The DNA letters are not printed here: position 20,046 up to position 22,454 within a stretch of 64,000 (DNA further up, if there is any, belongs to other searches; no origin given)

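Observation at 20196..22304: HydE radical-SAM hydrogenase maturase fused in-frame to the tRNA thiolase MnmA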

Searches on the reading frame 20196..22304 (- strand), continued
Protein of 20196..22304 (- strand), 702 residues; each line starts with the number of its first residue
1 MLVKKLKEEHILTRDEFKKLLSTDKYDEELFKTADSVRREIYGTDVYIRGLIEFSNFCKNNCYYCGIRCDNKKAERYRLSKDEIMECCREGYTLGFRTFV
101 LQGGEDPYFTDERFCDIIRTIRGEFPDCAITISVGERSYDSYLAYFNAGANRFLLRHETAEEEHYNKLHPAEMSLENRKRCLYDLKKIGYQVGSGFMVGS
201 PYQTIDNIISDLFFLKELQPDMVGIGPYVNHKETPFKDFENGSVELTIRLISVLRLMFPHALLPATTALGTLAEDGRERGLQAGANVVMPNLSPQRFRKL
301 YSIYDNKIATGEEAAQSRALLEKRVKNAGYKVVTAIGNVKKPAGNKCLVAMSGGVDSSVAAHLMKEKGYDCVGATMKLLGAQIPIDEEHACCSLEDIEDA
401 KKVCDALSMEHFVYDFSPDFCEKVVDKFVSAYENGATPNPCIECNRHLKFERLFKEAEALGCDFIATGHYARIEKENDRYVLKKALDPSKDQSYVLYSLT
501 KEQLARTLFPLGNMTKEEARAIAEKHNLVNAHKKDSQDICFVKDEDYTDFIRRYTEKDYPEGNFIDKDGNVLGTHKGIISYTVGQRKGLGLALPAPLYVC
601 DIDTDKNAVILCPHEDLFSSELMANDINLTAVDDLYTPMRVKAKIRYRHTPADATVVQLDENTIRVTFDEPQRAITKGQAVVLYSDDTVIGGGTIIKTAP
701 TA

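Call 55: search_protein_families(library=ncbifam, proteins=[P0038, P0080, P0118, P0020, P0017, P0031], max_evalue=1e-20)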
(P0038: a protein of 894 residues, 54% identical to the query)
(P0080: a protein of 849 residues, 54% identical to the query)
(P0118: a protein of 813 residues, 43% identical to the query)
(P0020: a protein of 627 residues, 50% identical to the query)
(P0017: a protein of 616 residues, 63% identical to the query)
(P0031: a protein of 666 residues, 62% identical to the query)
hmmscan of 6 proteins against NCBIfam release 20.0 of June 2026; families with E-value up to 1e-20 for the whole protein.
P0038 (894 aa): 5 families
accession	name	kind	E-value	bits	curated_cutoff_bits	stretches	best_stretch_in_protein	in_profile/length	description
TIGR03955.1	rSAM_HydG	equivalog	4.1e-292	968.5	312.15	1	416-894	1-470/470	[FeFe] hydrogenase H-cluster radical SAM maturase HydG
TIGR03956.1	rSAM_HydE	equivalog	3e-195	648.1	254.6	2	51-388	2-339/340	[FeFe] hydrogenase H-cluster radical SAM maturase HydE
TIGR02351.2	thiH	equivalog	1.6e-102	343.3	380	1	452-804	17-358/364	2-iminoacetate synthase ThiH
TIGR03910.1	pyrrolys_PylB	equivalog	1.7e-64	217.9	348.2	2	47-347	5-305/347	methylornithine synthase PylB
TIGR00433.2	bioB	equivalog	2.6e-32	112.3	225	0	78-339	20-282/307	biotin synthase BioB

P0080 (849 aa): 6 families
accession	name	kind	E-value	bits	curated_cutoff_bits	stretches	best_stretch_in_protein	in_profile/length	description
TIGR03955.1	rSAM_HydG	equivalog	4.6e-281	932.1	312.15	1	371-849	1-470/470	[FeFe] hydrogenase H-cluster radical SAM maturase HydG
TIGR03956.1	rSAM_HydE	equivalog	7.4e-187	620.5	254.6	2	6-345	1-340/340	[FeFe] hydrogenase H-cluster radical SAM maturase HydE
TIGR02351.2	thiH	equivalog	3.9e-106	355.2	380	1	420-759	30-358/364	2-iminoacetate synthase ThiH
TIGR03910.1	pyrrolys_PylB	equivalog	1.7e-68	231.1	348.2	2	2-300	4-302/347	methylornithine synthase PylB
TIGR00433.2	bioB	equivalog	1.2e-31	110.1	225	0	27-269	13-256/307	biotin synthase BioB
TIGR04158.1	rSAM_MIA_synth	equivalog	5.1e-24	84.8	400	0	447-744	44-346/368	3-methyl-2-indolic acid synthase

P0118 (813 aa): 9 families
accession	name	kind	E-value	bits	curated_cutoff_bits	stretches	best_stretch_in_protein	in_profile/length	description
TIGR03955.1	rSAM_HydG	equivalog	4.4e-293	971.7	312.15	1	343-813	1-470/470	[FeFe] hydrogenase H-cluster radical SAM maturase HydG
TIGR03956.1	rSAM_HydE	equivalog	1.1e-187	623.3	254.6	2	4-343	1-340/340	[FeFe] hydrogenase H-cluster radical SAM maturase HydE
TIGR02351.2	thiH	equivalog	2.3e-107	359.2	380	1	376-725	26-359/364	2-iminoacetate synthase ThiH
TIGR03910.1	pyrrolys_PylB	equivalog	4.4e-70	236.3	348.2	2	2-296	6-300/347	methylornithine synthase PylB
TIGR00433.2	bioB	equivalog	2e-34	119.3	225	0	14-293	3-282/307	biotin synthase BioB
TIGR03699.1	menaquin_MqnC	equivalog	1.1e-22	80.4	428.1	0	14-135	3-124/342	cyclic dehypoxanthinyl futalosine synthase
TIGR04158.1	rSAM_MIA_synth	equivalog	3.4e-22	78.8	400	0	405-709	38-346/368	3-methyl-2-indolic acid synthase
NF005609.0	PRK07360.1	equivalog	2.1e-21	76.1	426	0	2-134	9-144/374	7,8-didemethyl-8-hydroxy-5-deazariboflavin synthase subunit CofH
TIGR03551.1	F420_cofH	equivalog_domain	6.8e-21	74.5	374.1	0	17-134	4-121/345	5-amino-6-(D-ribitylamino)uracil--L-tyrosine 4-hydroxyphenyl transferase CofH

P0020 (627 aa): 3 families
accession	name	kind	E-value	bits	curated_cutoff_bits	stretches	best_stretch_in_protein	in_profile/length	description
TIGR03956.1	rSAM_HydE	equivalog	7.4e-163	541.6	254.6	1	9-346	1-340/340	[FeFe] hydrogenase H-cluster radical SAM maturase HydE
TIGR00268.2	TIGR00268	equivalog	5.3e-99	330.7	150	1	366-625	1-259/259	ATP-dependent sacrificial sulfur transferase LarE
TIGR03910.1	pyrrolys_PylB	equivalog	1.2e-39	136.2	348.2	1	9-300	8-301/347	methylornithine synthase PylB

P0017 (616 aa): 3 families
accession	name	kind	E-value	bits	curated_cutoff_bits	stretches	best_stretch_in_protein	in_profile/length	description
TIGR03956.1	rSAM_HydE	equivalog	1.3e-161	537.5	254.6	1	3-339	1-339/340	[FeFe] hydrogenase H-cluster radical SAM maturase HydE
TIGR03910.1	pyrrolys_PylB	equivalog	4.2e-44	150.8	348.2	1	4-296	9-303/347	methylornithine synthase PylB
TIGR00433.2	bioB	equivalog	2.6e-23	82.7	225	1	18-290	9-282/307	biotin synthase BioB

P0031 (666 aa): 3 families
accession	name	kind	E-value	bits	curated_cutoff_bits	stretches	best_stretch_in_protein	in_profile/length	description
TIGR03956.1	rSAM_HydE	equivalog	6e-167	555.1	254.6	1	4-340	1-339/340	[FeFe] hydrogenase H-cluster radical SAM maturase HydE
TIGR03910.1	pyrrolys_PylB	equivalog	7.9e-45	153.2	348.2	1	2-298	6-304/347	methylornithine synthase PylB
TIGR00433.2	bioB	equivalog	4.2e-23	82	225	1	14-291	3-282/307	biotin synthase BioB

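Call 58: find_encoding_contigs(protein=P0028, flank=10000, max_places=2)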
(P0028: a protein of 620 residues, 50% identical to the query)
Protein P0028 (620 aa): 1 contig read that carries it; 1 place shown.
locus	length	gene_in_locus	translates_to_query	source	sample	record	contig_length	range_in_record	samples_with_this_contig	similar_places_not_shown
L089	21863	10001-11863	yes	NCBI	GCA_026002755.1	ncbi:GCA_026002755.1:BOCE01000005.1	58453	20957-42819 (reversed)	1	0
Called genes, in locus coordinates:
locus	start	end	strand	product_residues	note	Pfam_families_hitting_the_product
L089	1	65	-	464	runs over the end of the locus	-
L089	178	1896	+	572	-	PF01326:PPDK_N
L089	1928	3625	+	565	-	PF00496:SBP_bac_5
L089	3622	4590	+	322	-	PF19300:BPD_transp_1_N, PF00528:BPD_transp_1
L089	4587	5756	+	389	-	PF00528:BPD_transp_1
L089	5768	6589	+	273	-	PF00005:ABC_tran, PF02463:SMC_N (faint), PF13304:AAA_21 (faint)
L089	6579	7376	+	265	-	PF13191:AAA_16, PF00005:ABC_tran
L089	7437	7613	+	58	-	-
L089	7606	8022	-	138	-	PF01850:PIN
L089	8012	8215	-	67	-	-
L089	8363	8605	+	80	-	-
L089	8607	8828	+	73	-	PF12668:DUF3791 (weak)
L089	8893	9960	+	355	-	PF03054:tRNA_Me_trans, PF20259:tRNA_Me_trans_M, PF20258:tRNA_Me_trans_C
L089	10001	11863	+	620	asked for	PF04055:Radical_SAM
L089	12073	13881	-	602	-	-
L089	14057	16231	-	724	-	PF00512:HisKA, PF02518:HATPase_c, PF00072:Response_reg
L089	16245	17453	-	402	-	PF08495:FIST, PF10442:FIST_C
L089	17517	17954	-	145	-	PF02082:Rrf2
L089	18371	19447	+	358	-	PF03060:NMO, PF00478:IMPDH (weak)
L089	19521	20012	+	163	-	PF13690:CheX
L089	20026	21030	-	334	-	-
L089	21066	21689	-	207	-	PF00149:Metallophos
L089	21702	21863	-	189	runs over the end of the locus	PF14512:TM1586_NiRdase (faint), PF00881:Nitroreductase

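Call 63: search_protein_representatives(protein=window:20199-22304:-)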
Query: 702 residues. Proteins with E-value up to 0.001 (for the whole library): 27111; up to 1e-10: 16643; up to 1e-30: 6993. The best 150 are listed.
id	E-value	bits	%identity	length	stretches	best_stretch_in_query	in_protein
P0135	4.0e-138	478.1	61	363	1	345-698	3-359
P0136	1.8e-122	426.3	57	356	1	1-344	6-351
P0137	7.1e-120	417.8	54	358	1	344-696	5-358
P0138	9.3e-118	410.8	55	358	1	346-695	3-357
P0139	1.3e-115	403.6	59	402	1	30-329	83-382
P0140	5.1e-112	391.8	50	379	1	2-341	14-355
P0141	2.9e-111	389.3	51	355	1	347-696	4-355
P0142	7.5e-109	381.3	54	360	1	345-696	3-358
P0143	1.6e-108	380.2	53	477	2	108-337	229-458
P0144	2.9e-108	379.4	52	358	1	345-695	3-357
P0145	7.8e-108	378.0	52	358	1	345-695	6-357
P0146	1.4e-107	377.1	56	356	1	351-695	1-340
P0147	3.6e-107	375.8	49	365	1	343-695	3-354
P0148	5.7e-107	375.1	51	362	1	344-695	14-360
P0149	9.2e-107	374.4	50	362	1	344-698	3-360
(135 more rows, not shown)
